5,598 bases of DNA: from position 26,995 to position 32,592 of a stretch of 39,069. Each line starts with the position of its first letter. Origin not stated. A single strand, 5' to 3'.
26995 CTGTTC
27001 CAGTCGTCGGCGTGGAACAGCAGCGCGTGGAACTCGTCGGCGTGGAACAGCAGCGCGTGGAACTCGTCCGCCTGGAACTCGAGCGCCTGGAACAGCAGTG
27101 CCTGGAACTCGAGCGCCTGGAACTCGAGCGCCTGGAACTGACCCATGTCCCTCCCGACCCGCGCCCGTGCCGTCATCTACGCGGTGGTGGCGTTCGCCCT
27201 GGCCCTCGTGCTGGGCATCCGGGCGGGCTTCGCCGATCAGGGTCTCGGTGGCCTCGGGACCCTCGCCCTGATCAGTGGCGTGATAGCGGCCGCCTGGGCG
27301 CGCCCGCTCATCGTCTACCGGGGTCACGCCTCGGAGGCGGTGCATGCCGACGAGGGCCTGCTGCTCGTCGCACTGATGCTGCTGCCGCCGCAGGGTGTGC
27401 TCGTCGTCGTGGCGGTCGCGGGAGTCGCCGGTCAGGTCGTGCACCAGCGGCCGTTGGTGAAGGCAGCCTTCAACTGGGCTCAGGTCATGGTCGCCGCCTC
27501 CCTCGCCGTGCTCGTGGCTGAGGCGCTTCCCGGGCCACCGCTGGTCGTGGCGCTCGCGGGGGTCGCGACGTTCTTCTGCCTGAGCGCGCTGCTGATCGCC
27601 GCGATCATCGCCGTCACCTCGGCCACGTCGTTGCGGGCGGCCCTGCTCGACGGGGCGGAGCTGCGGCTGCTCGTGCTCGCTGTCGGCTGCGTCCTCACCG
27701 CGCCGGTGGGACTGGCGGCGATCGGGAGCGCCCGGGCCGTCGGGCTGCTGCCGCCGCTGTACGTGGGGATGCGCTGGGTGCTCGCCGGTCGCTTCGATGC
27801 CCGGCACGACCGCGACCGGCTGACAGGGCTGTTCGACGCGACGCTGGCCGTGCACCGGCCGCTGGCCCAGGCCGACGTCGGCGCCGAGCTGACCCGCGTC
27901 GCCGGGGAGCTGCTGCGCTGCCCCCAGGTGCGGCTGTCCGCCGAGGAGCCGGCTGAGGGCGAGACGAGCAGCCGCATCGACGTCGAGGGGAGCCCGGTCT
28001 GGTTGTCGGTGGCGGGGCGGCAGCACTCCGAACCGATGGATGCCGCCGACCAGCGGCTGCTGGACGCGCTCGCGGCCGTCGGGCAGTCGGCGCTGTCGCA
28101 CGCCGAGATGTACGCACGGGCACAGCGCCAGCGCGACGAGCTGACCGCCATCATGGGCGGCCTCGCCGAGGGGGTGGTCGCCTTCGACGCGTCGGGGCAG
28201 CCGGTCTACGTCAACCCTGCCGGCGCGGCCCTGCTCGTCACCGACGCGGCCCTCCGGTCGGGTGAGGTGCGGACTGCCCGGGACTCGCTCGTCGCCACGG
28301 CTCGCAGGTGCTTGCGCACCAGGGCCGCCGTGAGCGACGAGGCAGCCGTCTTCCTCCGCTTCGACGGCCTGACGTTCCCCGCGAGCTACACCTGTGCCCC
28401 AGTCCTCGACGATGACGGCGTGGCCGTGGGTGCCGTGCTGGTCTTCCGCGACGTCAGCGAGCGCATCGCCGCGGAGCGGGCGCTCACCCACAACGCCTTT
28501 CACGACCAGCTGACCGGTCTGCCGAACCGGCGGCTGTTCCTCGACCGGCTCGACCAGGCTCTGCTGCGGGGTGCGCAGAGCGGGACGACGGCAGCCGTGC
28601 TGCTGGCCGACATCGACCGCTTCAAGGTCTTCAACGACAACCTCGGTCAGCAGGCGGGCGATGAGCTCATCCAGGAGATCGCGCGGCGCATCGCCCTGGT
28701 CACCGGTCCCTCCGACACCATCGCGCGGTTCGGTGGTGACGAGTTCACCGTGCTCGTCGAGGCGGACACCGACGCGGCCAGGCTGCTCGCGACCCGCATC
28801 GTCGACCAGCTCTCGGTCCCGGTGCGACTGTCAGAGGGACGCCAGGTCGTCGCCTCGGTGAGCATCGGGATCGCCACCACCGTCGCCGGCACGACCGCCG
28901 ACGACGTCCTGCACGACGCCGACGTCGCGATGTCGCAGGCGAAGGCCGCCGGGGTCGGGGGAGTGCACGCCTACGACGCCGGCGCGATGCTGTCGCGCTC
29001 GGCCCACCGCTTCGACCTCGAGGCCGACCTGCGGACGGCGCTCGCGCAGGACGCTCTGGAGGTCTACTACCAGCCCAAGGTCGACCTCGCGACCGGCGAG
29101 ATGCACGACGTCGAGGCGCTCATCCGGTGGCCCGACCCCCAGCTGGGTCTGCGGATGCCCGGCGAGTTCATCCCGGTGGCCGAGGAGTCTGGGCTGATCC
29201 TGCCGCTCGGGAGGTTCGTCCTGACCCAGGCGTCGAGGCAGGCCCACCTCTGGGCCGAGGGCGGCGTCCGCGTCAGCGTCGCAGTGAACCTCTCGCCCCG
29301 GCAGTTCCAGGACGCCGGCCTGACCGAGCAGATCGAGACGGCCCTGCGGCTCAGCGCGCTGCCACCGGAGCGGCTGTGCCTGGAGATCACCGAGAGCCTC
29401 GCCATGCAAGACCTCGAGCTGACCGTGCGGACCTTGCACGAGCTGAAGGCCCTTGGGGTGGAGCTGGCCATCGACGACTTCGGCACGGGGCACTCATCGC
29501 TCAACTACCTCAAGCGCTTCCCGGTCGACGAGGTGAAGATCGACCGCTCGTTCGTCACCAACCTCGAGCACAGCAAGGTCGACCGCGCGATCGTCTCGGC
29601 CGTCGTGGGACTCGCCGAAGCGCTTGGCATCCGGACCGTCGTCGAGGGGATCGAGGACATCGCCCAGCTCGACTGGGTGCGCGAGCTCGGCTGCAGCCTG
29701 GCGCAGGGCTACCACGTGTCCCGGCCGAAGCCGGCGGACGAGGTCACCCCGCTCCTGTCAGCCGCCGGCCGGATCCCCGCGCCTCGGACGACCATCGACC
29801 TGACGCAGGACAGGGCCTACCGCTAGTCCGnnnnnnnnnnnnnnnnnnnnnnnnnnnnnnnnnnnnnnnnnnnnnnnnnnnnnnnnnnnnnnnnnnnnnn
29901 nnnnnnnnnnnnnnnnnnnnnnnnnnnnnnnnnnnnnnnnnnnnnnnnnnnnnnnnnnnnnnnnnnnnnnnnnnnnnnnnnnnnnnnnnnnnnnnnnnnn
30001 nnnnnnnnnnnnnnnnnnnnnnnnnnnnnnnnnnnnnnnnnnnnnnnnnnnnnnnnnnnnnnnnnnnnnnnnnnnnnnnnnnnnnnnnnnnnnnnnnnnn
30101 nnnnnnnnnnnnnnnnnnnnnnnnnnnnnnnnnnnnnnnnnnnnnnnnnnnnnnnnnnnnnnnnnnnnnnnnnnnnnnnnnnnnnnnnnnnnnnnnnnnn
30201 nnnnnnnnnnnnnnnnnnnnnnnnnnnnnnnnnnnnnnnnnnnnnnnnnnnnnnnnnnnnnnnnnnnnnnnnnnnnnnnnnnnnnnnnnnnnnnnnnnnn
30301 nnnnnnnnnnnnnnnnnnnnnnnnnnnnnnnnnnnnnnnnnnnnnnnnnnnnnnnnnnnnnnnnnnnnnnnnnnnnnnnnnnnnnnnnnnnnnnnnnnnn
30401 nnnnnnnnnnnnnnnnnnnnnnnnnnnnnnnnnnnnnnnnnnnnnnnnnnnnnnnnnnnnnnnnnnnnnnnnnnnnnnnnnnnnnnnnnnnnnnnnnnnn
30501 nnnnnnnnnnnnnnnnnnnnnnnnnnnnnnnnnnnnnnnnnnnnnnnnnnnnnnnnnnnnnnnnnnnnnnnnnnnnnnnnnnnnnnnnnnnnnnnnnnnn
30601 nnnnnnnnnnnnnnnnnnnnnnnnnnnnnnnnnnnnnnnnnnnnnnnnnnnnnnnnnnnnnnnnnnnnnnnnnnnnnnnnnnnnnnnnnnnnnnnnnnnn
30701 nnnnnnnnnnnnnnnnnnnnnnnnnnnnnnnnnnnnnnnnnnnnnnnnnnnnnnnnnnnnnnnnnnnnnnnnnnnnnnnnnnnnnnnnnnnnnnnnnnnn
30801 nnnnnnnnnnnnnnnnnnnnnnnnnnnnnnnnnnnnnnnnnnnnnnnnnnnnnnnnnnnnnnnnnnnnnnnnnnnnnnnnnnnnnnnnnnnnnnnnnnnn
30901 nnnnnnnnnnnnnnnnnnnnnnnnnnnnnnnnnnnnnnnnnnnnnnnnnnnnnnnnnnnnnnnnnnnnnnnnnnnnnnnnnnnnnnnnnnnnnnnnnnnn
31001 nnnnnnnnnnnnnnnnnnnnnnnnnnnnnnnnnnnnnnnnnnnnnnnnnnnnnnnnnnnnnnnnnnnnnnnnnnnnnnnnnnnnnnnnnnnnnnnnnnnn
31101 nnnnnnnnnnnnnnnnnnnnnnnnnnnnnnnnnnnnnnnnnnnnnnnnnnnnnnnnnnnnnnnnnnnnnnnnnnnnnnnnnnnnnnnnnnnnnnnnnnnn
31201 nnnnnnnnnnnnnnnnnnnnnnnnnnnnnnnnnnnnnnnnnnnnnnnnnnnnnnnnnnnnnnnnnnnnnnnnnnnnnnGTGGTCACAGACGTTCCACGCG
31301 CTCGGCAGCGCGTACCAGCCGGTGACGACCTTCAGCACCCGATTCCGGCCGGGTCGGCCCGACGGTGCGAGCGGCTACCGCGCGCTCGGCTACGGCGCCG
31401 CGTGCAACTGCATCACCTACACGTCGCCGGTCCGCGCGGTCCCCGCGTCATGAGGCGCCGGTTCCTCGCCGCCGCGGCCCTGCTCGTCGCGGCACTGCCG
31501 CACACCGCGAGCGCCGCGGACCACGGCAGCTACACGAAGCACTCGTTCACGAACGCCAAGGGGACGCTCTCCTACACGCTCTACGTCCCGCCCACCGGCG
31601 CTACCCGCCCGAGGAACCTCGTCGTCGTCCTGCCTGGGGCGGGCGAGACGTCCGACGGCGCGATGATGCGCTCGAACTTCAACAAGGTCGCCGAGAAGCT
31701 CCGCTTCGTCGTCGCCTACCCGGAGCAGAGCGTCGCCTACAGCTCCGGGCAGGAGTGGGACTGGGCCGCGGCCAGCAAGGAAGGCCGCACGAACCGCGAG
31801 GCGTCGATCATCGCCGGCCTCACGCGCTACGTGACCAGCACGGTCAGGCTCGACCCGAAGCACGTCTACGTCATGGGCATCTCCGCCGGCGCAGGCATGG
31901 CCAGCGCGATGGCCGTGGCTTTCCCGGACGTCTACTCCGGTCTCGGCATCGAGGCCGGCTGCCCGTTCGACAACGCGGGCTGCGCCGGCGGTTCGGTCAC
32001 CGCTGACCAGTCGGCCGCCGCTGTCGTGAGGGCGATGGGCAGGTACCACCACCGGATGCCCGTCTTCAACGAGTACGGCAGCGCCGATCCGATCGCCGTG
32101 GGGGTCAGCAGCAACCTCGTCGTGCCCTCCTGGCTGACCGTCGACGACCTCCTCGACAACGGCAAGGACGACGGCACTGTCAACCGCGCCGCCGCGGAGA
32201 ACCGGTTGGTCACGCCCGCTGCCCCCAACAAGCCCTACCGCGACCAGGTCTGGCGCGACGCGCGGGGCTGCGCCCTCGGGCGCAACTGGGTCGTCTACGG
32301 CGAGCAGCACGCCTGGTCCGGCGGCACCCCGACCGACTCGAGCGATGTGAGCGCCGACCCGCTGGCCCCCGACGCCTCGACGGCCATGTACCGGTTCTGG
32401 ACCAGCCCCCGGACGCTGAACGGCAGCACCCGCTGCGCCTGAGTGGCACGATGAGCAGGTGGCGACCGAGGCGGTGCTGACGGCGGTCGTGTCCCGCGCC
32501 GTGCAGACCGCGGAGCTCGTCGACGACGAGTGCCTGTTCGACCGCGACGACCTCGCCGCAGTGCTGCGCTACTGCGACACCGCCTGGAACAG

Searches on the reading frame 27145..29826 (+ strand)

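Call 13: search_protein_families(library=pfam, proteins=[window:27145-29826:+], max_evalue=0.001)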
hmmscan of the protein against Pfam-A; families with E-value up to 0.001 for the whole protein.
window:27145-29826:+ (893 aa): 4 families
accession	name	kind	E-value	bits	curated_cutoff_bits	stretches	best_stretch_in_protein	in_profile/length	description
PF00563.25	EAL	-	1.2e-74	251.1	31.3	1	627-861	2-236/236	EAL domain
PF00990.26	GGDEF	-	6.5e-40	137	23.8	1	451-603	1-158/161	Diguanylate cyclase, GGDEF domain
PF08448.16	PAS_4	-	2.9e-06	27.9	23.1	1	342-440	6-108/110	PAS fold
PF13426.13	PAS_9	-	3.4e-06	27.7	27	1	349-439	9-103/103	PAS domain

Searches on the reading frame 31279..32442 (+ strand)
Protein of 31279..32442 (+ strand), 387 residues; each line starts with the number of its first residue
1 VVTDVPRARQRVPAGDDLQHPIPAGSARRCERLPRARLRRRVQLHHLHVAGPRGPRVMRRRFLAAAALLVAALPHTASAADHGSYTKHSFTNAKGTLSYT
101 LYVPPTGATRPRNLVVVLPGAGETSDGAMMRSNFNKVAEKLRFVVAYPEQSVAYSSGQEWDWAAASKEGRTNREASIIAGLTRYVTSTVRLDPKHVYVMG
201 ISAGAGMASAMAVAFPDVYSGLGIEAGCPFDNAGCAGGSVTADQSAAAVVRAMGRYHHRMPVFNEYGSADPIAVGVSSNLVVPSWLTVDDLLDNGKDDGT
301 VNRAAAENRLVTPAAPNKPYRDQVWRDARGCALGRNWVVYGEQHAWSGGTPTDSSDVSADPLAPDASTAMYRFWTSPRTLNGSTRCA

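Call 13: search_protein_families(library=pfam, proteins=[window:31279-32442:+], max_evalue=0.001)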
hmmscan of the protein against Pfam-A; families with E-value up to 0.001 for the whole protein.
window:31279-32442:+ (387 aa): 3 families
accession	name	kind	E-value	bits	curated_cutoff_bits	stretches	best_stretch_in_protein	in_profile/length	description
PF10503.15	Esterase_PHB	-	1.8e-22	80.1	23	1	97-239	1-142/219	Esterase PHB depolymerase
PF00326.27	Peptidase_S9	-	0.00013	22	22.6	1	143-228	15-98/213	Prolyl oligopeptidase family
PF00756.26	Esterase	-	0.00051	20.3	22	1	101-226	12-147/251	Putative esterase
